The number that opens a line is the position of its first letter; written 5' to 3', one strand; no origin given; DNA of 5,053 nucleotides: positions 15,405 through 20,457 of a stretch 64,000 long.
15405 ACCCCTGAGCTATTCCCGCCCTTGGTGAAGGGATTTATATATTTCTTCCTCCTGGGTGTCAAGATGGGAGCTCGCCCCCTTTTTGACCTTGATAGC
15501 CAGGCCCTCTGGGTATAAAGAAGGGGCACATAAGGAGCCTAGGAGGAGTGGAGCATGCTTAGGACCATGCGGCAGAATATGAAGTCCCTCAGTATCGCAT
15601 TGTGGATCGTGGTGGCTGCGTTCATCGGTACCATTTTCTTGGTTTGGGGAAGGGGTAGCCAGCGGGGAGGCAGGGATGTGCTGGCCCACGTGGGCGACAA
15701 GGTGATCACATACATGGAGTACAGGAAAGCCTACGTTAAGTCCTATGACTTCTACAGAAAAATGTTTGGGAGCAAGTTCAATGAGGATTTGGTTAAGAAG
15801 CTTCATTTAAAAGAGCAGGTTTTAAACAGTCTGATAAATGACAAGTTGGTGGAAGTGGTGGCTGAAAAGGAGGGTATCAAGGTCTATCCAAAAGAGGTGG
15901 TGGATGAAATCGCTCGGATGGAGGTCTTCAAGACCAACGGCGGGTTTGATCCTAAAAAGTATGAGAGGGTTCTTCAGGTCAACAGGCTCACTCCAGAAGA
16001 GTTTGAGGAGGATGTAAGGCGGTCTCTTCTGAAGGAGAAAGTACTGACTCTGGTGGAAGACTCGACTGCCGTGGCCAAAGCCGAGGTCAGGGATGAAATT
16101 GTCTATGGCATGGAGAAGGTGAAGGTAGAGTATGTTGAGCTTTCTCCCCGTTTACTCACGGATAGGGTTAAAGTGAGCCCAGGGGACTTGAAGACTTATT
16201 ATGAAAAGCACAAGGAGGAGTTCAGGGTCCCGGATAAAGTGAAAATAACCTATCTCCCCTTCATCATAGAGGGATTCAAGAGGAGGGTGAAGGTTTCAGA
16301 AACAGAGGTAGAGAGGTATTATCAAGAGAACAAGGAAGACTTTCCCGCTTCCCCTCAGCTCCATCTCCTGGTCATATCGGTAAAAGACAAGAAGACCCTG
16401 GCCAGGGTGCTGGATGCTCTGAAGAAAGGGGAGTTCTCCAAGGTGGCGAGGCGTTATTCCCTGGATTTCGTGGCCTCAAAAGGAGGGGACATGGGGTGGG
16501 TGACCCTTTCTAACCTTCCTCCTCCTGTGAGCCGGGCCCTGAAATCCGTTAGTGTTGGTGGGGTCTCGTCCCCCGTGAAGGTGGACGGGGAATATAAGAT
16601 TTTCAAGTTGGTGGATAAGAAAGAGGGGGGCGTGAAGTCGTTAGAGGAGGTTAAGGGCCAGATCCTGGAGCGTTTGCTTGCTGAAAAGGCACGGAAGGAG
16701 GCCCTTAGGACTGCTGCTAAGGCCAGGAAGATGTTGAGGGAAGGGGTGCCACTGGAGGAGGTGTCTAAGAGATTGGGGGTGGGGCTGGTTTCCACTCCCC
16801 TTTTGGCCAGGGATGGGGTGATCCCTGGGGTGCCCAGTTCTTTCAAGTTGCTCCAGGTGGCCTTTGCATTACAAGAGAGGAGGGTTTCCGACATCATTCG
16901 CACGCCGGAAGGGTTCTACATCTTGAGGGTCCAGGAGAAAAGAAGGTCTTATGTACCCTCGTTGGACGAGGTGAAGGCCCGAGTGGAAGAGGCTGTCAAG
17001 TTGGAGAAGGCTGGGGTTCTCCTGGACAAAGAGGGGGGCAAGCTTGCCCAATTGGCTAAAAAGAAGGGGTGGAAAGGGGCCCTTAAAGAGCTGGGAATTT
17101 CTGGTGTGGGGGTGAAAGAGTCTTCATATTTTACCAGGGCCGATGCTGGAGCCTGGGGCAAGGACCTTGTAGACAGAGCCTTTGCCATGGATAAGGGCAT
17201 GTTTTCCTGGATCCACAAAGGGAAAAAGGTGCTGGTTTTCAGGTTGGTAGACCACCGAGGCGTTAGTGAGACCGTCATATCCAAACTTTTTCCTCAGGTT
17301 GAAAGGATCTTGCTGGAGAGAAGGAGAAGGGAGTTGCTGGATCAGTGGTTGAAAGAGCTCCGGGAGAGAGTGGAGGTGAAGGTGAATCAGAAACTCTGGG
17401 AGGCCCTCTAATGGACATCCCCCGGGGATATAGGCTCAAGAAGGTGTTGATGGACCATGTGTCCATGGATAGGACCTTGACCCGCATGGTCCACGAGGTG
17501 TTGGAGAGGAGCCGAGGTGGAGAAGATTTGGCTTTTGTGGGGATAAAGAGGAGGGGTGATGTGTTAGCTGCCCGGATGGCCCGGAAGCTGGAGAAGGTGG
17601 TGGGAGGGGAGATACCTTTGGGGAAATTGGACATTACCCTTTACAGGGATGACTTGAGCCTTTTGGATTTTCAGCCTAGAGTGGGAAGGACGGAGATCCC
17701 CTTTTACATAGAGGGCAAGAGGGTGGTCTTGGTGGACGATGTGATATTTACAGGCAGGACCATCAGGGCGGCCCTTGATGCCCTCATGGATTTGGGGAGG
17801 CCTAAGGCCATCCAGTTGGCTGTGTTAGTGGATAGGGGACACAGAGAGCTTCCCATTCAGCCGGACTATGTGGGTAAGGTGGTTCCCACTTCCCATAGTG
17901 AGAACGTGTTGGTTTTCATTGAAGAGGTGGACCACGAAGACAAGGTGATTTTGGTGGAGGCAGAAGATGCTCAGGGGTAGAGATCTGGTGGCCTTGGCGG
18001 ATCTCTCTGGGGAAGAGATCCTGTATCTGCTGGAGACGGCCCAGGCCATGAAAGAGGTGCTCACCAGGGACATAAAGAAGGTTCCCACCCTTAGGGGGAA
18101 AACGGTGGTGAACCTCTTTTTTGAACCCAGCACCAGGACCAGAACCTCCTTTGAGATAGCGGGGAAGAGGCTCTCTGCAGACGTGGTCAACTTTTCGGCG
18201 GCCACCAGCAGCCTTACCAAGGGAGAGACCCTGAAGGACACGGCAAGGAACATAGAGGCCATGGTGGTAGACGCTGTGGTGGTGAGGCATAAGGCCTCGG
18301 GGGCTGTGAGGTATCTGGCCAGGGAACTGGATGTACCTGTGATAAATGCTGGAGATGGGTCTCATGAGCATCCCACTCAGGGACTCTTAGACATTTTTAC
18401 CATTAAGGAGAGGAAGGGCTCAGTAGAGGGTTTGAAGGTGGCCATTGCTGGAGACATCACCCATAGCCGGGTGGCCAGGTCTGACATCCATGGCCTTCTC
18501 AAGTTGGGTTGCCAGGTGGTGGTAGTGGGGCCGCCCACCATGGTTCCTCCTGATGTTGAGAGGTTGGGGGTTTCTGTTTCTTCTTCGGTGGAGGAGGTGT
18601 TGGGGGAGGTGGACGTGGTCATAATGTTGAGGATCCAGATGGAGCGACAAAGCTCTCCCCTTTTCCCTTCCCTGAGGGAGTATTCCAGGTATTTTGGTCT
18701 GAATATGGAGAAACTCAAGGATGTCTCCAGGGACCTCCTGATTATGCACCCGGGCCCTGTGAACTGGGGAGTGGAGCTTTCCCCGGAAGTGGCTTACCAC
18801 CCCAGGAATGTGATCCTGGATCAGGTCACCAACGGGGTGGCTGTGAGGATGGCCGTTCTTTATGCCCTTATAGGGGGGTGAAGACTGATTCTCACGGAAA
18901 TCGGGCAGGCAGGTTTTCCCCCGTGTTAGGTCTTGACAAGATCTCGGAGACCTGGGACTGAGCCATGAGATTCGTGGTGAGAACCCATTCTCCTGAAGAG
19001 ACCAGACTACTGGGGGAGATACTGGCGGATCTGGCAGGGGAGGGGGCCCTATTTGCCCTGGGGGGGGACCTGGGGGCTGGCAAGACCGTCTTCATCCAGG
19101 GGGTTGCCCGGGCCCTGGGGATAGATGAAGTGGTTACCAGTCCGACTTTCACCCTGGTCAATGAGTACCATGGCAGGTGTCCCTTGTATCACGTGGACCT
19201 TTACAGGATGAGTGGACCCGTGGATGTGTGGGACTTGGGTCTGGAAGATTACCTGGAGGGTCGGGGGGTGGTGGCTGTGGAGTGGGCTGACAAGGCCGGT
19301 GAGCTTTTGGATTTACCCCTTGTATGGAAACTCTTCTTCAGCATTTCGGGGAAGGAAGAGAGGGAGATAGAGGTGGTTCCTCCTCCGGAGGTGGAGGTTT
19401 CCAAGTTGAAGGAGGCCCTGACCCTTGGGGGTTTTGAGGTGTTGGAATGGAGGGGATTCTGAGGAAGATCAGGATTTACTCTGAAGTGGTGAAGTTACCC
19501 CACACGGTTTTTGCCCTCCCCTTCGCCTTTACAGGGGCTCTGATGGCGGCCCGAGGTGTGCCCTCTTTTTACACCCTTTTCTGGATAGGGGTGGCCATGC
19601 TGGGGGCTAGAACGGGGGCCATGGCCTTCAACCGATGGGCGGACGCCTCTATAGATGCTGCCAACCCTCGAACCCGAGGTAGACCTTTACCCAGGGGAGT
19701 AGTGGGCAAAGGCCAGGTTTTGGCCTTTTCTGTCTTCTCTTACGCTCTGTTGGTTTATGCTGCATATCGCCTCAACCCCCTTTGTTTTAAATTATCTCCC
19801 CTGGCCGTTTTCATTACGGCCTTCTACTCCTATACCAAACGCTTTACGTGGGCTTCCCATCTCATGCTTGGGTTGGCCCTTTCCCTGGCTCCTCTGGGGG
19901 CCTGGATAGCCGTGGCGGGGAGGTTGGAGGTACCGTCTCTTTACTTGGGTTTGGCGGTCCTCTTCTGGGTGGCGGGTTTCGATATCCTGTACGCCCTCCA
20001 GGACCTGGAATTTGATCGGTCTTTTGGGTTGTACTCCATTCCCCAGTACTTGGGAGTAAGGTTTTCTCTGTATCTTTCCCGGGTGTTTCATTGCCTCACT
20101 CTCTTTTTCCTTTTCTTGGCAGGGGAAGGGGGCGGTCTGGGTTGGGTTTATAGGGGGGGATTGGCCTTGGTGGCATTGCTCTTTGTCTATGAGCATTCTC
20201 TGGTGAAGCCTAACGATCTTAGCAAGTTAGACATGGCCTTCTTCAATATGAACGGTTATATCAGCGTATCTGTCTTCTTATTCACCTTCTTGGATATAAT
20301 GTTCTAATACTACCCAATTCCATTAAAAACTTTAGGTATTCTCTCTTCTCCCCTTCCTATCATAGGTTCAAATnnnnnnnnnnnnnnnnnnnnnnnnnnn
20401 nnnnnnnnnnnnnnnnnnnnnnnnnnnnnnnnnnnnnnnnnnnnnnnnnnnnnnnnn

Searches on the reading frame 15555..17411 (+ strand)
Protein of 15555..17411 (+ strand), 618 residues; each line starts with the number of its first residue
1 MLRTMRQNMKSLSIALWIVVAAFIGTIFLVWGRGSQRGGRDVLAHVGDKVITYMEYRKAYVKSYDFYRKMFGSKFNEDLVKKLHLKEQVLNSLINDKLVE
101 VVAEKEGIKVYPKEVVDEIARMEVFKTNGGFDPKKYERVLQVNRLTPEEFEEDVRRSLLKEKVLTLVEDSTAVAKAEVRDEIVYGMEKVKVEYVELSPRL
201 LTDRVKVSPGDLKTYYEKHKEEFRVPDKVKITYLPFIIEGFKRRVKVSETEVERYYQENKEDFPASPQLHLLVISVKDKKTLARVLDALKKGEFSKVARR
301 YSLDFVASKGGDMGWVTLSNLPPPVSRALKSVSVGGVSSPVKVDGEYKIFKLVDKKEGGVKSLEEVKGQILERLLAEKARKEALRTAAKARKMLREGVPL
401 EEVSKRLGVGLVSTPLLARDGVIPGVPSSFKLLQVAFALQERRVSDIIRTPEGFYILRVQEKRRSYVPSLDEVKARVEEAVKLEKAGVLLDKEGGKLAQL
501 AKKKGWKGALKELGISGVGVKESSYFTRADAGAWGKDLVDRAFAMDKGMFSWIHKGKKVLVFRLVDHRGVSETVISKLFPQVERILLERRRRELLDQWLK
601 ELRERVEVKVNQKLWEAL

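Call 61: search_protein_families(library=pfam, proteins=[window:15555-17411:+], max_evalue=0.00001)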
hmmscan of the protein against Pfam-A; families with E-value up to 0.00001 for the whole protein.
window:15555-17411:+ (618 aa): 5 families
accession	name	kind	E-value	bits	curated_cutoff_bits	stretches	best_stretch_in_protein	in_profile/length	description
PF13624.11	SurA_N_3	-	1.8e-42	145.4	27.2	1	1-163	1-161/162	SurA-like N-terminal domain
PF13145.12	Rotamase_2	-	4.5e-34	118.3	27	2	247-367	1-120/121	PPIC-type PPIASE domain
PF13623.11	SurA_N_2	-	8.4e-24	84.5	28.5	1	2-140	1-145/145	SurA-like N-terminal domain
PF00639.27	Rotamase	-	4.7e-15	56.8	21.7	1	279-353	19-96/97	PPIC-type PPIASE domain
PF13616.12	Rotamase_3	-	5.4e-10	40.3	22.5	1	279-355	37-115/116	PPIC-type PPIASE domain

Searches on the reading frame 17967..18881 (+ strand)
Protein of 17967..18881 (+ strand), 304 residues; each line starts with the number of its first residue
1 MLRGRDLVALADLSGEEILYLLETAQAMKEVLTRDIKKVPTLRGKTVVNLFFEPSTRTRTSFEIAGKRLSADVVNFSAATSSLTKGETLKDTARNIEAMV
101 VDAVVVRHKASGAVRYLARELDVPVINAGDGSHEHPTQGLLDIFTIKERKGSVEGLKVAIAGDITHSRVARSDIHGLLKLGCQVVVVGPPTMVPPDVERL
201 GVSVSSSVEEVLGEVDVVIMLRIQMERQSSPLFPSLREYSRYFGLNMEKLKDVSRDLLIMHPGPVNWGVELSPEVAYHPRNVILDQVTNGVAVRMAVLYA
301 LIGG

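Call 61: search_protein_families(library=pfam, proteins=[window:17967-18881:+], max_evalue=0.00001)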
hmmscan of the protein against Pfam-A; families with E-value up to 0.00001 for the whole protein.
window:17967-18881:+ (304 aa): 2 families
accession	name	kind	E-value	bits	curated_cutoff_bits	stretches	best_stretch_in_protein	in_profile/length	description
PF02729.26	OTCace_N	-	1.7e-50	171.4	29.9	1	5-148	1-148/148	Aspartate/ornithine carbamoyltransferase, carbamoyl-P binding domain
PF00185.30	OTCace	-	1.4e-24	87.3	29.4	1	154-300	1-156/157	Aspartate/ornithine carbamoyltransferase, Asp/Orn binding domain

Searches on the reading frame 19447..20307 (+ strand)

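Call 61: search_protein_families(library=pfam, proteins=[window:19447-20307:+], max_evalue=0.00001)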
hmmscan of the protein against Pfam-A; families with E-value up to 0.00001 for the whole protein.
window:19447-20307:+ (286 aa): 1 family
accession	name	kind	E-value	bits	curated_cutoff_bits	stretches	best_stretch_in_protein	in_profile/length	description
PF01040.23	UbiA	-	1.1e-54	185.8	34.2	1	23-269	1-248/250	UbiA prenyltransferase family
